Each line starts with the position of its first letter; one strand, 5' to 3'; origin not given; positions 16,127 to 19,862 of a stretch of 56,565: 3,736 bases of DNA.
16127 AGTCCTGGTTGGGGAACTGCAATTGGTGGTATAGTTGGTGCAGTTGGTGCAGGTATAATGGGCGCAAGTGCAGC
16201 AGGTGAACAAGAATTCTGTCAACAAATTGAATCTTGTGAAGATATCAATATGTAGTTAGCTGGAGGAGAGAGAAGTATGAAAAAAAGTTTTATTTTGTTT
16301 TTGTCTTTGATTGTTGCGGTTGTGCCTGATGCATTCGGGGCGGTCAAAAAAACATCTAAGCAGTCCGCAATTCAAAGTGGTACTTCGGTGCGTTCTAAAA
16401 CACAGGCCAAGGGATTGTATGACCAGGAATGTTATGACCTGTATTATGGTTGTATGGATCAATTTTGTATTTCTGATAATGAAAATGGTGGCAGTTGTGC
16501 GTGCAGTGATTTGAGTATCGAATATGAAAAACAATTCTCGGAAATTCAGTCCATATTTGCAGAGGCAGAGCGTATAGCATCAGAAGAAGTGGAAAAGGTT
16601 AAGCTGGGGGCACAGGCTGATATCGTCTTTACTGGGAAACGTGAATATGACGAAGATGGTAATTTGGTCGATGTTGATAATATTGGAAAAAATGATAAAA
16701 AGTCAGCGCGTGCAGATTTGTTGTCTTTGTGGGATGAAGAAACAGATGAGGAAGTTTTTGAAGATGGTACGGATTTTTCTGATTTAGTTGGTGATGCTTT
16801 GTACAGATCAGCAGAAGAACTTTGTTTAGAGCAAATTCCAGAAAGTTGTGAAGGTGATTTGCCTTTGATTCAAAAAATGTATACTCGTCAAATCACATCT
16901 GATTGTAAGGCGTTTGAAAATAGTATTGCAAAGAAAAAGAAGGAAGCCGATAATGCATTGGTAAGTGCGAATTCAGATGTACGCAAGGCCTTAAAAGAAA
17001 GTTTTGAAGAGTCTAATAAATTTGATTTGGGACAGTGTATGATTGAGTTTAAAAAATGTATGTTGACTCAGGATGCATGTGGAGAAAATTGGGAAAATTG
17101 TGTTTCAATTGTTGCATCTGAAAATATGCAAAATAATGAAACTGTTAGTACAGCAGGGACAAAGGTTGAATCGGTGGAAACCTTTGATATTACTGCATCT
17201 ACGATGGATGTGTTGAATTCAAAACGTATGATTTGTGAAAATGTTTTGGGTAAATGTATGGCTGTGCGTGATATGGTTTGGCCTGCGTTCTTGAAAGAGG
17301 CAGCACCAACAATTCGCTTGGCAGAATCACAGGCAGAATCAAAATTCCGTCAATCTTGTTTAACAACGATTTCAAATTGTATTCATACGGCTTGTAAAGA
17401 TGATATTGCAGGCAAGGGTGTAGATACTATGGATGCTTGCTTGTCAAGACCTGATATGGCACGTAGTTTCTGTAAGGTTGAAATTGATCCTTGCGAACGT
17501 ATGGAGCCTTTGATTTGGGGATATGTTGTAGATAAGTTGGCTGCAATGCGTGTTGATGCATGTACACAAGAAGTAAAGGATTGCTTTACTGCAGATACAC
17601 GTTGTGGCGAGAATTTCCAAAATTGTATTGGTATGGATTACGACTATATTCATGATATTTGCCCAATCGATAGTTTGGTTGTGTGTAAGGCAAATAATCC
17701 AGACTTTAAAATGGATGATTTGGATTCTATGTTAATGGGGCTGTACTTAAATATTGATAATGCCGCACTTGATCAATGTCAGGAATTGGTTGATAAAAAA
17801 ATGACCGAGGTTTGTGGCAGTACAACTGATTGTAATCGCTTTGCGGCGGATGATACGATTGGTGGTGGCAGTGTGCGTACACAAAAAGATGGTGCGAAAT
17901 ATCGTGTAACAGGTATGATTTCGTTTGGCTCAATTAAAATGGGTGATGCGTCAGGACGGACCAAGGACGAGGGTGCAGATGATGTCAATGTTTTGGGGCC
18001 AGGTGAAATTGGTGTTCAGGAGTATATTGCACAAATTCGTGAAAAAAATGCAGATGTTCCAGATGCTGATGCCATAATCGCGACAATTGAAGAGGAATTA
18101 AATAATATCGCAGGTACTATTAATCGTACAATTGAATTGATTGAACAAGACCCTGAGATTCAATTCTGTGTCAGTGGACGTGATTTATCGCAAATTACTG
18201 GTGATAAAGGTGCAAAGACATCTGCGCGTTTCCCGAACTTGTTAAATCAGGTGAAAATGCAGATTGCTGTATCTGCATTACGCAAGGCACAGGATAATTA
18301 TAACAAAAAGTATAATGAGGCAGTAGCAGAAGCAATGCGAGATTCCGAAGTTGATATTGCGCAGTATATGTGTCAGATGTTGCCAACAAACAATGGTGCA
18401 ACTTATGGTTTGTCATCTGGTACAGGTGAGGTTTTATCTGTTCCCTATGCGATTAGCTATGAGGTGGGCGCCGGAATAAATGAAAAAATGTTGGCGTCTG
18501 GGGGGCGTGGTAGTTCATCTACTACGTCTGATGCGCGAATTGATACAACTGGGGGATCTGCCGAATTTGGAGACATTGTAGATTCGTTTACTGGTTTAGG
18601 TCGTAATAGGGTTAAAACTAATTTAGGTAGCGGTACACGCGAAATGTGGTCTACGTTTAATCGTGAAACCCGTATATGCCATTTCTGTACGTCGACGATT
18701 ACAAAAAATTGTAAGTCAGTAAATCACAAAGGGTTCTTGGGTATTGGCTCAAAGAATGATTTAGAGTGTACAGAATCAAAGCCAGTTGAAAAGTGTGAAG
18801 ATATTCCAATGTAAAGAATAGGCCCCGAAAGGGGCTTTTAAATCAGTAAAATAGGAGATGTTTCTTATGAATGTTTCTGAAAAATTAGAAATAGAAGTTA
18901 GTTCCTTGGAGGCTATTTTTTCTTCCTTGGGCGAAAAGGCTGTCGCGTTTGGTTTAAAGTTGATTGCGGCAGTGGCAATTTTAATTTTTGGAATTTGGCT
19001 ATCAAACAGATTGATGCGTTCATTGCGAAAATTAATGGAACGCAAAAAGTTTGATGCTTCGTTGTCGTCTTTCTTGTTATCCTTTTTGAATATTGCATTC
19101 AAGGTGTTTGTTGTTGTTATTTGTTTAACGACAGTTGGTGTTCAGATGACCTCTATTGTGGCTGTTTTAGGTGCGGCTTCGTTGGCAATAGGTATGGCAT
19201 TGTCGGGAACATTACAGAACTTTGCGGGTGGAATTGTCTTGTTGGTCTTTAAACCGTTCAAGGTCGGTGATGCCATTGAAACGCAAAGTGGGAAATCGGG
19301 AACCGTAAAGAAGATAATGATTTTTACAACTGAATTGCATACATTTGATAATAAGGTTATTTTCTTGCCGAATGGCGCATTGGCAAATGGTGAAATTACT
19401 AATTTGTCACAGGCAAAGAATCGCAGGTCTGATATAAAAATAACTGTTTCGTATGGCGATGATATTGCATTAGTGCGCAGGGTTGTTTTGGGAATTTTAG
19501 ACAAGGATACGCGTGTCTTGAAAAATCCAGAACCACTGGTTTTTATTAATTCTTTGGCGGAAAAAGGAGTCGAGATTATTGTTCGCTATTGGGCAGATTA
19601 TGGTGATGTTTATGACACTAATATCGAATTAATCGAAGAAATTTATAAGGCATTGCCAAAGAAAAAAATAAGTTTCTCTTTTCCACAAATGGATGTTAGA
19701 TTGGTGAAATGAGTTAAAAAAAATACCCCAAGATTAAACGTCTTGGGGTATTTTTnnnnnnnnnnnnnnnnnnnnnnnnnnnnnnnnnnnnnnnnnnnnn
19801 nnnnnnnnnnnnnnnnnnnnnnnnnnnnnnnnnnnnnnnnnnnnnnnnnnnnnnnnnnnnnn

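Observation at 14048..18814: Tandem large secreted cysteine-rich paralogs defining an unrecognised protein family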

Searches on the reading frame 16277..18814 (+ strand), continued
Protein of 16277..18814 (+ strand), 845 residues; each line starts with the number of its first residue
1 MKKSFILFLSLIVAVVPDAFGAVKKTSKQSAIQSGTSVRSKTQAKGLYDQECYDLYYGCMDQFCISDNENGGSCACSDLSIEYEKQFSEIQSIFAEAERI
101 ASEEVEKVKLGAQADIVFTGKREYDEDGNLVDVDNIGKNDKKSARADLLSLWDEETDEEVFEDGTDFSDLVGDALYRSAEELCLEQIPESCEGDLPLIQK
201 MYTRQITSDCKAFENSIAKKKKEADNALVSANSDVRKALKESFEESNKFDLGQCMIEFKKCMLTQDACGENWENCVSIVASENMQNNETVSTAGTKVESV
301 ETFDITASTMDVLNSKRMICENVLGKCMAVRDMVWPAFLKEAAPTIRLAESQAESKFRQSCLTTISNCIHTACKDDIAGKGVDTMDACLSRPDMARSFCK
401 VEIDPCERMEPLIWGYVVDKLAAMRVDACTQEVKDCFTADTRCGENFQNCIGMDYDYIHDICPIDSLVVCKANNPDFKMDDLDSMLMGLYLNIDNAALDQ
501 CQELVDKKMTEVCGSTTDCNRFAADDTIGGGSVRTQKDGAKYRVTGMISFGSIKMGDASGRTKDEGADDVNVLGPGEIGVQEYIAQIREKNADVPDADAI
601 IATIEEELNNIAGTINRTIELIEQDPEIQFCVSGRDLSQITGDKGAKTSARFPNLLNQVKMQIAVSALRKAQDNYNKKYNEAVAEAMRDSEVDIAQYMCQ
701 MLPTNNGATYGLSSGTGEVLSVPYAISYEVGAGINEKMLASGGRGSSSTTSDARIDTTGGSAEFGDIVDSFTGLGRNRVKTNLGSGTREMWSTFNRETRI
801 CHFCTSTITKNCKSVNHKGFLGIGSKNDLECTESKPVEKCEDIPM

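Call 67: predict_structure(alignment_id=A5)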
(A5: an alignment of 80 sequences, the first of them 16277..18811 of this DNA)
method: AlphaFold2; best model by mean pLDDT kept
length: 845 residues; sequences in the alignment: 80
mean_pLDDT: 81.4   pTM: 0.50
mean pLDDT of the five models: 81.4, 80.1, 79.5, 79.2, 78.5
residues with pLDDT >= 90: 399; 70-90: 282; 50-70: 54; < 50: 110
segments of 3 or more residues with pLDDT < 50: 1-37, 141-148, 153-163, 289-301, 708-721, 744-764, 769-771
pLDDT, mean of each block of 10 residues (from residue 1): 39 39 38 47 77 92 78 85 90 91 86 74 71 58 47 43 65 91 93 92 90 90 92 88 88 95 94 90 67 43 76 92 91 92 92 88 92 78 83 92 90 92 89 90 86 82 89 83 82 85 96 95 95 91 91 94 96 97 95 94 97 97 96 89 87 94 96 92 89 88 65 39 74 70 48 35 47 63 87 93 93 88 80 95 89
secondary structure, 60 per line:
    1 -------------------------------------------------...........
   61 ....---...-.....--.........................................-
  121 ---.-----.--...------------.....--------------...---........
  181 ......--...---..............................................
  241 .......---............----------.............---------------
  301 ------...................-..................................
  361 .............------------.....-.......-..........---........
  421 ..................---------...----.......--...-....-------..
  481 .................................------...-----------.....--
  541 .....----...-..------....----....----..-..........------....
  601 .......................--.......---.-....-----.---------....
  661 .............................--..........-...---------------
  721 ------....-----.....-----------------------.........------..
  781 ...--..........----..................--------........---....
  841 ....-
elements in order (helices of 4 or more, strands of 3 or more residues): H50-64 H72-76 H79-119 H148-152 H173-186 H195-246 H251-262 H273-285 H307-325 H328-373 H386-390 H392-398 H400-409 H413-438 H455-461 H468-471 H479-513 E534-538 E541-545 E562-565 E570-573 H581-590 H597-623 H626-632 H638-641 H657-689 H692-701 E727-730 H736-740 H764-772 E779-783 E786-795 E800-817 E826-833 E837-844
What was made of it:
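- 16277..18814 (+): Gene B: 845-aa exported protein with 36 Cys, mature pI 4.6, and no hydrophobic segment apart from the signal peptide. AF2 model pLDDT 81.4 (call 67).
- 16424..17851 (+): B all-helical Cys-rich core (residues 50-525), with long helices 79-119, 195-246, 328-373 and 479-513. AF2 secondary structure and pLDDT mostly 85-95 (call 67).
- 18611..18811 (+): B C-terminal small beta-sheet domain (residues 779-845). It has 5 Cys, a short GFLGIG loop and the tail CEDIPM-COOH. AF2 strands 779-783, 786-795, 800-817, 826-833 and 837-844, pLDDT about 88-95 (call 67).
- Closest known: Chlamydial cysteine-rich envelope proteins. Different: Here the fold is predicted to be mainly alpha-helical (call 67).
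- pTM is only 0.50, so the domain arrangement is uncertain (call 67).
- Tried and rejected: It was replaced by a model built on a deeper alignment (call 67).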

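Call 69: fold_search(model_id=the predicted structure, library=pdb)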
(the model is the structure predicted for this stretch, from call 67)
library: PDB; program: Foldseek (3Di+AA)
matches with E <= 10: 109; with E <= 0.001: 0
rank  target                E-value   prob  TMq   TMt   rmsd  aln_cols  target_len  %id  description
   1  7zke_E                5.2e-01  0.07  0.08  0.06  38.1       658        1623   12  Mot1:TBP:DNA - pre-hydrolysis state (released 2023-04-26)
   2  7k5b_C                9.0e-01  0.08  0.10  0.04  26.2       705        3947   10  Structure of outer-arm dynein bound to microtubule doublet in microtubule binding state 2 (MTBS-2) (released 2021-09-29)
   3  6yft_AA               1.2e+00  0.60  0.05  0.26   6.6        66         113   11  Virus-like particle of Wenzhou levi-like virus 1 (released 2020-09-02)
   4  9exk                  1.4e+00  0.06  0.09  0.08  33.1       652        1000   10  Scalable protein design using hallucination in a relaxed sequence space (released 2024-10-16)
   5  6yfn_AB               1.4e+00  0.35  0.06  0.23   5.8        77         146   14  Virus-like particle of bacteriophage ESE058 (released 2020-09-02)
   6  7zkg_A                1.6e+00  0.63  0.05  0.14   7.1        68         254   10  C-Methyltransferase PsmD from Streptomyces griseofuscus with bound cofactor (crystal form 2) (released 2022-12-28)
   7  6yfn_AA               1.9e+00  0.23  0.06  0.21   6.0        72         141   14  Virus-like particle of bacteriophage ESE058 (released 2020-09-02)
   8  6yfk_AA               2.0e+00  0.30  0.06  0.25   5.8        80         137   10  Virus-like particle of bacteriophage ESE007 (released 2020-09-02)
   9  1y8c                  2.2e+00  0.60  0.05  0.13   5.9        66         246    9  Crystal structure of a S-adenosylmethionine-dependent methyltransferase from Clostridium acetobutylicum ATCC 824 (released 2004-12-28)
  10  6yfc_AA               2.3e+00  0.44  0.05  0.26   7.4        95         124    7  Virus-like particle of bacteriophage AVE019 (released 2020-09-02)
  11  7zkg_B                2.4e+00  0.87  0.06  0.17   5.5        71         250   11  C-Methyltransferase PsmD from Streptomyces griseofuscus with bound cofactor (crystal form 2) (released 2022-12-28)
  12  9gdj_B                2.4e+00  0.87  0.06  0.18   4.3        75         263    7  C-Methyltransferase SgMT from Streptomyces griseoviridis (released 2025-02-19)
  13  9gdj_A                2.5e+00  0.90  0.06  0.17   4.0        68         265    6  C-Methyltransferase SgMT from Streptomyces griseoviridis (released 2025-02-19)
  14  8p94_V                2.5e+00  0.28  0.06  0.15   8.5        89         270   12  Cryo-EM structure of cortactin stabilized Arp2/3-complex nucleated actin branches (released 2024-01-03)
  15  7dsa_B                2.6e+00  0.25  0.05  0.16   8.2        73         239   12  Crystal structure of actin capping protein in complex with V-1 (space group P62) (released 2021-03-03)
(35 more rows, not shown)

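Call 77: fold_search(model_id=the predicted structure, library=viral)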
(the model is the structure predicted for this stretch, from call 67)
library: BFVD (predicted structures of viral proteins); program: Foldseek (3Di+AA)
matches with E <= 10: 282; with E <= 0.001: 0
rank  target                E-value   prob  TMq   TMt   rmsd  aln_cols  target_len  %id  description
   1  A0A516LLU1            5.6e-02  0.28  0.10  0.12  42.3       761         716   10  (no name in the UniProt tables at hand)
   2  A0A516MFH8            1.2e-01  0.07  0.07  0.05  58.1       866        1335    9  (no name in the UniProt tables at hand)
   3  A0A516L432            1.7e-01  0.08  0.07  0.07  35.0       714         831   10  (no name in the UniProt tables at hand)
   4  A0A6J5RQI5            2.1e-01  0.15  0.10  0.12  25.9       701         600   10  Uncharacterized protein [uncultured Caudovirales phage]
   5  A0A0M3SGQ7            2.7e-01  0.04  0.06  0.07  48.1       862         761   10  (no name in the UniProt tables at hand)
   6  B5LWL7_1              4.0e-01  0.08  0.10  0.10  38.8       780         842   13  Uncharacterized protein [Feldmannia species virus]
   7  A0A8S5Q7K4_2          4.0e-01  0.04  0.08  0.05  58.4      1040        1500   12  Large polyvalent protein-associated domain-containing protein [Podoviridae sp. ctJaJ36]
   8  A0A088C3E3            5.6e-01  0.04  0.07  0.05  45.0       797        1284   10  (no name in the UniProt tables at hand)
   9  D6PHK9                5.9e-01  0.06  0.09  0.10  38.4       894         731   10  (no name in the UniProt tables at hand)
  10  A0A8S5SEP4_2          5.9e-01  0.04  0.08  0.07  41.8      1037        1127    9  Chromosome segregation ATPase (Fragment) [virus sp. ctX0L1]
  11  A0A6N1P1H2            6.9e-01  0.05  0.07  0.11  32.3       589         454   10  Putative orfan [Tupanvirus soda lake]
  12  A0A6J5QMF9            7.6e-01  0.11  0.11  0.12  22.7       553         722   13  Uncharacterized protein [uncultured Caudovirales phage]
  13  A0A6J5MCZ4            8.2e-01  0.08  0.09  0.10  27.7       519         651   12  Uncharacterized protein [uncultured Caudovirales phage]
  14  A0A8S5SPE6            8.2e-01  0.06  0.09  0.07  39.6       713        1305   13  Tape measure domain protein [Myoviridae sp. ct7Mg7]
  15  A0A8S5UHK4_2          8.2e-01  0.03  0.07  0.06  43.2       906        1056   11  Trimeric coiled-coil viral fiber [Siphoviridae sp. ctZd434]
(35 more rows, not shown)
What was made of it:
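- Tried and rejected: The best match was E=0.52 in PDB and E=0.056 in BFVD, all with TM below 0.12 for long alignments (calls 69, 77).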

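Call 78: find_encoding_contigs(protein=P0256, flank=10000, max_places=2)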
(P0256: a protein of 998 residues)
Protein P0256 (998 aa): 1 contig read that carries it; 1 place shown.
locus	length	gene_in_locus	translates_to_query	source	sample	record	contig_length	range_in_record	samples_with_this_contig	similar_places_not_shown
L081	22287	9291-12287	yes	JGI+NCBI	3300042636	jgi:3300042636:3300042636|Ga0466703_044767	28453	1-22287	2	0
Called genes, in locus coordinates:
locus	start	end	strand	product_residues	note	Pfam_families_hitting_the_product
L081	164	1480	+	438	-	PF00344:SecY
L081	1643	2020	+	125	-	PF00416:Ribosomal_S13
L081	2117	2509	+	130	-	PF00411:Ribosomal_S11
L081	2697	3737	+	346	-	PF01193:RNA_pol_L, PF01000:RNA_pol_A_bac, PF03118:RNA_pol_A_CTD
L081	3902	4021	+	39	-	-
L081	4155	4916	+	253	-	-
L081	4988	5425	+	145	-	-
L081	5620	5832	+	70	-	-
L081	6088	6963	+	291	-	-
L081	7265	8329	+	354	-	PF00078:RVT_1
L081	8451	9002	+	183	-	PF01196:Ribosomal_L17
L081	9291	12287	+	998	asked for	-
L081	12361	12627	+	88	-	-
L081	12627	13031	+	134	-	PF01850:PIN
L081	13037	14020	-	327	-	-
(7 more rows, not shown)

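Call 97: search_solved_structures(query=A5, max_evalue=1)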
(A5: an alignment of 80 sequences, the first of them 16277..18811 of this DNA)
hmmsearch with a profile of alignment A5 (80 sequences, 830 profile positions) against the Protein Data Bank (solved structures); distinct sequences matched with E-value up to 1: 3.
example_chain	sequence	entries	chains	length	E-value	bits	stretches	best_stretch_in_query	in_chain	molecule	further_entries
8iss_D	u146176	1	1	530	0.47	11.9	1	627-691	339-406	tRNA-splicing endonuclease subunit Sen54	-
8hmy_C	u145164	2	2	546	0.49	11.8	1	627-691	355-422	tRNA-splicing endonuclease subunit Sen54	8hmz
7uxa_D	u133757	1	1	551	0.5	11.8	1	627-691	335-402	tRNA-splicing endonuclease subunit Sen54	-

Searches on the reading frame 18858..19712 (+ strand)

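Call 6: search_protein_families(library=pfam, proteins=[window:18858-19712:+], max_evalue=0.1)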
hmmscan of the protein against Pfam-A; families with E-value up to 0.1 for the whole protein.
window:18858-19712:+ (284 aa): 7 families
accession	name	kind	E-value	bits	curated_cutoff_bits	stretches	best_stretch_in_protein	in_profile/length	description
PF00924.24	MS_channel_2nd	-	1.8e-18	66.9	20.2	1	118-184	2-67/68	Mechanosensitive ion channel, beta-domain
PF21082.3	MS_channel_3rd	-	3.9e-10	40.5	21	1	193-273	3-88/88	Mechanosensitive ion channel MscS, C-terminal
PF05552.17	MS_channel_1st_1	-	4.1e-08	33.4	22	1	22-67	4-49/50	Mechanosensitive ion channel, conserved TM helix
PF21088.3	MS_channel_1st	-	0.0002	21.7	23.1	1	83-115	9-41/42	Mechanosensitive ion channel, transmembrane helices 2/3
PF06664.17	WLS-like_TM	-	0.013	15.3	28.3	1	13-98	132-206/247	Wntless-like, transmembrane domain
PF12263.13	DUF3611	-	0.019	15.3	27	1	26-115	45-135/175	Protein of unknown function (DUF3611)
PF03706.18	LPG_synthase_TM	-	0.043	13.7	33.4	1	29-116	147-256/302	Lysylphosphatidylglycerol synthase TM region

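Call 7: search_protein_families(library=ncbifam, proteins=[window:18858-19712:+], max_evalue=0.1)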
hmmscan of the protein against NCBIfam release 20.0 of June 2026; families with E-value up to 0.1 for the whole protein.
window:18858-19712:+ (284 aa): 8 families
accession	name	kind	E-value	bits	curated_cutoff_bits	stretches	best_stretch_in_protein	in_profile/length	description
NF007662.0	PRK10334.1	subfamily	3.9e-58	196.9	321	1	29-282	25-277/286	small-conductance mechanosensitive channel MscS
NF047602.1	MscsSHelicob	equivalog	4.6e-52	177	400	1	30-283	8-259/260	small-conductance mechanosensitive channel MscS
NF008438.0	PRK11281.1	equivalog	2.5e-28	98.4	991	1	78-282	883-1088/1113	mechanosensitive channel MscK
NF047601.1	MscSThanab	equivalog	4.4e-16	59.2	500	1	27-282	16-276/280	small-conductance mechanosensitive channel MscS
NF008180.0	PRK10929.1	equivalog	1.8e-14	52.6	809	1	85-282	887-1085/1109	miniconductance mechanosensitive channel MscM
TIGR01403.1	fliQ_rel_III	equivalog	0.022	14.8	76.5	1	14-61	31-78/81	type III secretion system export apparatus subunit SctS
NF046054.1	memb_MPN527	equivalog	0.032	14.3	80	1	67-132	22-87/211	MPN527 family putative ECF transporter permease subunit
TIGR04370.1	glyco_rpt_poly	subfamily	0.049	12.6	40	1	32-105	44-111/396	oligosaccharide repeat unit polymerase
